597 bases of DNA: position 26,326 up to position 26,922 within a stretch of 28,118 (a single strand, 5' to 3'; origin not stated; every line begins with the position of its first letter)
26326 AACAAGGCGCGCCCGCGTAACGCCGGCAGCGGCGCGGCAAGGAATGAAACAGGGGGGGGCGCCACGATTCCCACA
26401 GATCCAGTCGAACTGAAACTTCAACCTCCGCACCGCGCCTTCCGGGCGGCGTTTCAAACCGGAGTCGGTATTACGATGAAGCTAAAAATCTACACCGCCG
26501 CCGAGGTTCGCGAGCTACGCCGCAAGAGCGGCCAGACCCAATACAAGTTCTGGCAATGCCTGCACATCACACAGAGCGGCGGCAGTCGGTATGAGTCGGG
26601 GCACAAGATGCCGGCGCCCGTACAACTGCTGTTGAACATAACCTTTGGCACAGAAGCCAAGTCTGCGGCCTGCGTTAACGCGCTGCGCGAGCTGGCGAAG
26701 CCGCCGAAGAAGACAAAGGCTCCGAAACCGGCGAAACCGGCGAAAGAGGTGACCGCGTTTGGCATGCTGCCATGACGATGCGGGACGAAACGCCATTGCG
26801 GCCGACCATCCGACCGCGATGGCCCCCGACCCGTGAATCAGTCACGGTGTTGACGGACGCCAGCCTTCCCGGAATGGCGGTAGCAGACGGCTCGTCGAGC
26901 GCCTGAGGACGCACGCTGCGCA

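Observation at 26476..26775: Small XRE-HTH protein with a KPAKPAK histone-H1-like tail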

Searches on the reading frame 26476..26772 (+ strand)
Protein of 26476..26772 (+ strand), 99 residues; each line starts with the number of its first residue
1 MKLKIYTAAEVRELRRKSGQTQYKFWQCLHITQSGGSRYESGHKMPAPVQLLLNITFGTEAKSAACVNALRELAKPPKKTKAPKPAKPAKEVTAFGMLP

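Call 4: search_protein_families(library=pfam, proteins=[window:26476-26772:+], max_evalue=1)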
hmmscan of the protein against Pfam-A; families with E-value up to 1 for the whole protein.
window:26476-26772:+ (99 aa): 2 families
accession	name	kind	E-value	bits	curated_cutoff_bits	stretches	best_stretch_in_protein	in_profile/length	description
PF22495.2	HTH_92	-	1.6e-19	69.3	27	1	12-55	1-44/45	RsaL-like HTH domain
PF13560.12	HTH_31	-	0.0077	17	27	1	8-48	3-44/64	Helix-turn-helix domain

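Call 5: search_protein_families(library=ncbifam, proteins=[window:26476-26772:+], max_evalue=1)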
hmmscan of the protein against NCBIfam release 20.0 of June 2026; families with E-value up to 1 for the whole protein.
window:26476-26772:+ (99 aa): 3 families
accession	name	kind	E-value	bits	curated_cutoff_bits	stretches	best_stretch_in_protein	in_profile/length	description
TIGR03830.1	CxxCG_CxxCG_HTH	subfamily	4.6e-06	26.4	61.8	1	4-55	63-115/127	type II TA system antitoxin MqsA family protein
NF041951.1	phage_RstR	subfamily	0.014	15.7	80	1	8-48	4-44/108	RstR family transcriptional repressor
NF041575.1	antitoxPezA_Strep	equivalog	0.16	11.9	290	1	10-45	5-40/158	type II toxin-antitoxin system antitoxin PezA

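Call 7: find_homologous_proteins(query=window:26476-26772:+)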
Query window:26476-26772:+ (99 aa): 54 proteins with E <= 0.001 among 61 candidates.
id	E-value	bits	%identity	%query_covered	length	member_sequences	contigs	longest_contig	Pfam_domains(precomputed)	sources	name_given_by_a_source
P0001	3.3e-59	215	100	100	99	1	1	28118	PF22495.3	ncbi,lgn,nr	ncbi:MAG: helix-turn-helix transcriptional regulator [Rhodocyclales bacterium]|nr:helix-turn-helix t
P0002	1.7e-33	132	65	100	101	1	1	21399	PF22495.3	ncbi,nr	ncbi:MAG: XRE family transcriptional regulator [Rhodocyclales bacterium]|nr:XRE family transcription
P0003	3.7e-28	115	67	98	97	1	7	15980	PF01381.29,PF22495.3,PF13560.13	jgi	jgi:transcriptional regulator with XRE-family HTH domain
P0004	9.2e-27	111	60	100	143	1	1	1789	PF22495.3,PF15731.12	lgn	-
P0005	4.8e-25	105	56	100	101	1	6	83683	PF22495.3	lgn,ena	-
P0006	1.5e-24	104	57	100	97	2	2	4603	PF22495.3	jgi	jgi:transcriptional regulator with XRE-family HTH domain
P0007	5.6e-24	102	63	83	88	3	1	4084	PF22495.3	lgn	-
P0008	1.3e-23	101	65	82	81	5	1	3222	PF22495.3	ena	-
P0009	1.5e-23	101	64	82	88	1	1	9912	PF22495.3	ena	-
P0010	2.1e-23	100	64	82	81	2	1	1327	PF22495.3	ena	-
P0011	2.6e-23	100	63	83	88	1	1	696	PF22495.3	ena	-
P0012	2.6e-23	100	63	83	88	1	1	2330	PF22495.3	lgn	-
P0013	2.7e-23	100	63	83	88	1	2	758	PF22495.3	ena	-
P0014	2.7e-23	100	63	81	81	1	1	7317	PF22495.3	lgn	-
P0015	2.7e-23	100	60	88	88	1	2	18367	PF22495.3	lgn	-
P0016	8.1e-23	98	62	83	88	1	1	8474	PF22495.3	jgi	-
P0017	2.7e-22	96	61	83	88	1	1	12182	PF22495.3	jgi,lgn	-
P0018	2.9e-22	96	62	82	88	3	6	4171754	PF22495.3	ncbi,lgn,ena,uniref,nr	ncbi:helix-turn-helix domain-containing protein [Thauera humireducens]|uniref:Transcriptional regula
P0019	3.6e-22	96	56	100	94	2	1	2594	PF22495.3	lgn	-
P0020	3.8e-22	96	61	83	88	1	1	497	PF22495.3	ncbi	-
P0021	4.5e-22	96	59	88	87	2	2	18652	PF22495.3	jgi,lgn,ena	-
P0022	4.8e-22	96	61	83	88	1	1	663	PF22495.3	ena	-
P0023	5.7e-22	95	58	90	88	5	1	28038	PF22495.3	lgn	-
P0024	8.1e-22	95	62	83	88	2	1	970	PF22495.3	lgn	-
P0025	8.5e-22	95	61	83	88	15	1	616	PF22495.3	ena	-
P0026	9.7e-22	95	61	83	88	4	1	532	PF22495.3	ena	-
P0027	1.1e-21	95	61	83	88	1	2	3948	PF22495.3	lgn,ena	-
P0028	1.5e-21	94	60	82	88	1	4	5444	PF22495.3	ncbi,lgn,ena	-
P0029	1.5e-21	94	63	83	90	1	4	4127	PF22495.3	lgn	-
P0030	1.5e-21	94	59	83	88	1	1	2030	PF22495.3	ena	-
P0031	2.4e-21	93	60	82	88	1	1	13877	PF22495.3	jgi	jgi:hypothetical protein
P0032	3.3e-21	93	61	83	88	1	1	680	PF22495.3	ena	-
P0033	4.1e-21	93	57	83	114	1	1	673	PF22495.3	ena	-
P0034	4.6e-21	93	63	76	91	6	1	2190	PF22495.3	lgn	-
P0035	4.8e-21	93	60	83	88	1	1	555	PF22495.3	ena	-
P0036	6.6e-21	92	60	81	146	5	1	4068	PF22495.3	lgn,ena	-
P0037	6.9e-21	92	60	86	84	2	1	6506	PF22495.3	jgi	-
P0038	9.5e-21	92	62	80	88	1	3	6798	PF22495.3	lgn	-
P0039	9.9e-21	91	59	83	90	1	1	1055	PF22495.3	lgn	-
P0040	1.4e-20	91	60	83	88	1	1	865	PF22495.3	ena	-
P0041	2.9e-20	90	59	85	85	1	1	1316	PF22495.3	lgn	-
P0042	6.0e-20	89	55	77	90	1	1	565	PF22495.3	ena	-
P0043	9.2e-20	88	57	83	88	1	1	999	PF22495.3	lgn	-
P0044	1.5e-19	88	58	77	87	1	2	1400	PF22495.3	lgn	-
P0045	2.8e-19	87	57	85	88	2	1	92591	PF22495.3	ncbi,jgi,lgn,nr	ncbi:MAG: XRE family transcriptional regulator [Thauera propionica]|jgi:DNA-binding transcriptional 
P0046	1.2e-18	85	58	82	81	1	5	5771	PF22495.3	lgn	-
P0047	1.4e-18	85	54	90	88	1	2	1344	PF22495.3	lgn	-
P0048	1.5e-17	81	56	82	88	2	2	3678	PF22495.3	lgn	-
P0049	1.3e-15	75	59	70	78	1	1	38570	PF22495.3,PF13560.13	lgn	-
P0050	2.3e-15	74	59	70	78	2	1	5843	PF22495.3,PF13560.13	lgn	-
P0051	1.1e-14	72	55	70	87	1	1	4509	PF12844.14,PF01381.29,PF22495.3,PF13560.13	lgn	-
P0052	7.0e-13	66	55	72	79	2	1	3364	PF22495.3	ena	-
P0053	4.2e-11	61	46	81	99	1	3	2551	PF22495.3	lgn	-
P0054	1.4e-8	53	54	63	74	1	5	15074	PF22495.3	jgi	jgi:transcriptional regulator with XRE-family HTH domain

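Call 8: search_solved_structures(query=window:26476-26772:+, max_evalue=1, show_alignments=3)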
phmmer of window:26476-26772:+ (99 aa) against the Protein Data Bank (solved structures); distinct sequences matched with E-value up to 1: 2.
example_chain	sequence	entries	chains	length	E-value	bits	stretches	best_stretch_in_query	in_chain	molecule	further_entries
5j2y_A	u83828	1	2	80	5.6e-06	29.8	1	8-56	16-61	Regulatory protein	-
8tac_A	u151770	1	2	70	0.27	14.8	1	9-52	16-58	DBP48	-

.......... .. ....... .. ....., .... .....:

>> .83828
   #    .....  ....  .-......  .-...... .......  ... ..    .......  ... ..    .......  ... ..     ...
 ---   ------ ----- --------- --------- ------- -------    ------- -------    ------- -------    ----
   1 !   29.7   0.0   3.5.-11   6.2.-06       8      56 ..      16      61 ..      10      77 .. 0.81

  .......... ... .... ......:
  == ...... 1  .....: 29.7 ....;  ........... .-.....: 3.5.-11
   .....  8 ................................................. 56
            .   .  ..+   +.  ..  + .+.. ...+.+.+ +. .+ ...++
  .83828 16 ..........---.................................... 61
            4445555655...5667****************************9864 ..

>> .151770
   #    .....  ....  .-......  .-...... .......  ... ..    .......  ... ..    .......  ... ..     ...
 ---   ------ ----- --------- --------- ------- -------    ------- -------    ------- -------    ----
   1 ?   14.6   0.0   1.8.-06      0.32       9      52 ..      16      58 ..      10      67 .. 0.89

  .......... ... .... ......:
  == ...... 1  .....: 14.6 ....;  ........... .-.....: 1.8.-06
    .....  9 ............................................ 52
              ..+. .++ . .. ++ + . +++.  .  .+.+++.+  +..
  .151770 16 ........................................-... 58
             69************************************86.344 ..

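Call 10: find_encoding_contigs(protein=P0002, flank=8000, max_places=3)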
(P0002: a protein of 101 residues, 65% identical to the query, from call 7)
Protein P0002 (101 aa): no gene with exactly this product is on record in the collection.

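Call 11: find_encoding_contigs(protein=P0005, flank=8000, max_places=3)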
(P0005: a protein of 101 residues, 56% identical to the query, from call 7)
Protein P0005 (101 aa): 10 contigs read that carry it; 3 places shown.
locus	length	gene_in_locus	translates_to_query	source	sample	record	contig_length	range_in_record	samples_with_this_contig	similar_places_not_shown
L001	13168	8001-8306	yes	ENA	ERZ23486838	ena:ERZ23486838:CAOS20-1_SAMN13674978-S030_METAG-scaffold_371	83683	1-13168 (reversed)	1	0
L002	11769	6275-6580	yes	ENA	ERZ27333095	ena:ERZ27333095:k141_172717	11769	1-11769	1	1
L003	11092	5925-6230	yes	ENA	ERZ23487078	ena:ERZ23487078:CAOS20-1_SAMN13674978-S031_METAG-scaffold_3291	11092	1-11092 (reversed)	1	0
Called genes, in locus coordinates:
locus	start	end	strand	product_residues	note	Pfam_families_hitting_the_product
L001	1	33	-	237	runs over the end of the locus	-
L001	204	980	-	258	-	PF00149:Metallophos, PF12850:Metallophos_2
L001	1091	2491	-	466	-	PF00004:AAA, PF07728:AAA_5 (weak)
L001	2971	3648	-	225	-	-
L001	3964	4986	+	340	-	-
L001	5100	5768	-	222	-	PF02586:SRAP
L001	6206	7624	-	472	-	PF07693:KAP_NTPase, PF13191:AAA_16 (faint), PF00004:AAA (faint), PF13401:AAA_22 (faint)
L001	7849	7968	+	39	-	-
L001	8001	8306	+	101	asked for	PF22495:HTH_92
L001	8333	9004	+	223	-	PF00565:SNase, PF27542:ArfC (weak)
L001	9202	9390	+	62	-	-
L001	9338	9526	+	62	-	-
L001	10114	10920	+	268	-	PF10881:DUF2726 (weak)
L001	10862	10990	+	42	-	-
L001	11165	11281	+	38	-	-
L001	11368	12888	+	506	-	PF05598:DUF772, PF01609:DDE_Tnp_1 (weak), PF13751:DDE_Tnp_1_6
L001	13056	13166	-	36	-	?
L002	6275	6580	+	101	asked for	PF22495:HTH_92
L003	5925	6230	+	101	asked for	PF22495:HTH_92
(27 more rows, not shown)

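Call 12: find_encoding_contigs(protein=P0018, flank=8000, max_places=3)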
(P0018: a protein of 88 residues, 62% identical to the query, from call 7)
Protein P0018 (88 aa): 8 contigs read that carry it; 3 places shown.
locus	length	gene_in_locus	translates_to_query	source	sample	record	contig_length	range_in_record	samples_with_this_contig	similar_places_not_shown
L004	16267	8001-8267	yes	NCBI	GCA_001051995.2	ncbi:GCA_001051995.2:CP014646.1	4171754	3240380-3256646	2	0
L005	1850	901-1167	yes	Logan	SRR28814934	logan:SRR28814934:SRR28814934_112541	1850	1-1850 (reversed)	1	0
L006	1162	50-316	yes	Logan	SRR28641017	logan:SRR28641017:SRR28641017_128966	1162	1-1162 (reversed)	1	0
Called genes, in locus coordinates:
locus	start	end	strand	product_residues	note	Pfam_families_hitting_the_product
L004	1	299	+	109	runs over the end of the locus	PF05717:TnpB_IS66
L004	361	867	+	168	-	PF13007:LZ_Tnp_IS66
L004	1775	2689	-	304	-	PF10881:DUF2726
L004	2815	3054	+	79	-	PF13560:HTH_31, PF12844:HTH_19, PF01381:HTH_3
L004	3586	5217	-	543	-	-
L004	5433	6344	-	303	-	-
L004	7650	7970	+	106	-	-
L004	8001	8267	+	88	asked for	PF22495:HTH_92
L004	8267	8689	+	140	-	PF00565:SNase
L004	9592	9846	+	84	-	-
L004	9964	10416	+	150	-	PF00816:Histone_HNS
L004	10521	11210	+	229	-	PF02586:SRAP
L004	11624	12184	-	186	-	PF27546:MICAH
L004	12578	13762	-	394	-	PF14319:Zn_Tnp_IS91, PF04986:Y2_Tnp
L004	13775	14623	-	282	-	PF13495:Phage_int_SAM_4, PF00589:Phage_integrase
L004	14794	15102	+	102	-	PF00543:P-II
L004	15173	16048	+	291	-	PF00582:Usp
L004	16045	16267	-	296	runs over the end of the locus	PF00924:MS_channel_2nd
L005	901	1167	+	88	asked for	PF22495:HTH_92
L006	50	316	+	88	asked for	PF22495:HTH_92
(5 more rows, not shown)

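Call 14: find_encoding_contigs(protein=P0003, flank=8000, max_places=4)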
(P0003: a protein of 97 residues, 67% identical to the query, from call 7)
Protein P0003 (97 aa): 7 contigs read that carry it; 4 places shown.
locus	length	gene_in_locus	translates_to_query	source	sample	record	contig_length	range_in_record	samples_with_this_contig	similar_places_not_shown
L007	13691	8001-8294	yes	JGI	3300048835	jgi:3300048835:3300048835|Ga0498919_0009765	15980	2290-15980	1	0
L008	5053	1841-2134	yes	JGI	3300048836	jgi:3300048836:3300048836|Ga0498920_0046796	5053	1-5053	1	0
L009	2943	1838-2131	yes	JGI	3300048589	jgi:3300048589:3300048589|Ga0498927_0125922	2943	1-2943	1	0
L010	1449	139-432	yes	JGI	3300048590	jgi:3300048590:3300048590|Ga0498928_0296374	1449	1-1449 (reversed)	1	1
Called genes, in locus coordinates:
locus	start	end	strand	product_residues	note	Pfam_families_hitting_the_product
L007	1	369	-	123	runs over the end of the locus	PF16509:KORA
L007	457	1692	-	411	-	PF02195:ParB_N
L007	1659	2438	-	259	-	PF01656:CbiA, PF02374:ArsA_ATPase (faint), PF09140:MipZ (faint), PF10609:ParA (weak), PF13614:AAA_31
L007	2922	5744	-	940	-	PF08751:TrwC, PF01443:Viral_helicase1 (weak), PF13245:AAA_19, PF13604:AAA_30, PF22232:TraI_hel_assoc_N (weak), PF13538:UvrD_C_2 (weak)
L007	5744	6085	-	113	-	-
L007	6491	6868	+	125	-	-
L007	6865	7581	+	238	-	-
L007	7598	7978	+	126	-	-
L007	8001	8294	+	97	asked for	PF13560:HTH_31 (weak), PF01381:HTH_3 (weak), PF22495:HTH_92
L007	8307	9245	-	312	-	-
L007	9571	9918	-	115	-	PF02694:UPF0060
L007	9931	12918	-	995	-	PF13700:DUF4158, PF01526:DDE_Tnp_Tn3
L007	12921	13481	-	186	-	PF00239:Resolvase, PF02796:HTH_7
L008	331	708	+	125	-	-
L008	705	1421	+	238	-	-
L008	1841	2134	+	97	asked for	PF13560:HTH_31 (weak), PF01381:HTH_3 (weak), PF22495:HTH_92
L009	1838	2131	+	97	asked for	PF13560:HTH_31 (weak), PF01381:HTH_3 (weak), PF22495:HTH_92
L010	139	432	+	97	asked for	PF13560:HTH_31 (weak), PF01381:HTH_3 (weak), PF22495:HTH_92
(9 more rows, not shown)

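Call 15: find_encoding_contigs(protein=P0001, flank=10000, max_places=4)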
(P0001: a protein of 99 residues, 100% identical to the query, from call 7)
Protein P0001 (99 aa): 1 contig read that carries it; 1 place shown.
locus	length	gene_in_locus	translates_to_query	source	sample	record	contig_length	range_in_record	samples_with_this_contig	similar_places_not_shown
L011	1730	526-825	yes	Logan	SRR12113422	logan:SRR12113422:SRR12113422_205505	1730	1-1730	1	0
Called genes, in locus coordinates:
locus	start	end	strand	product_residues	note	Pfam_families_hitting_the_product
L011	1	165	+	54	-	?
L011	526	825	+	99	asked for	PF22495:HTH_92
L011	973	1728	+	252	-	?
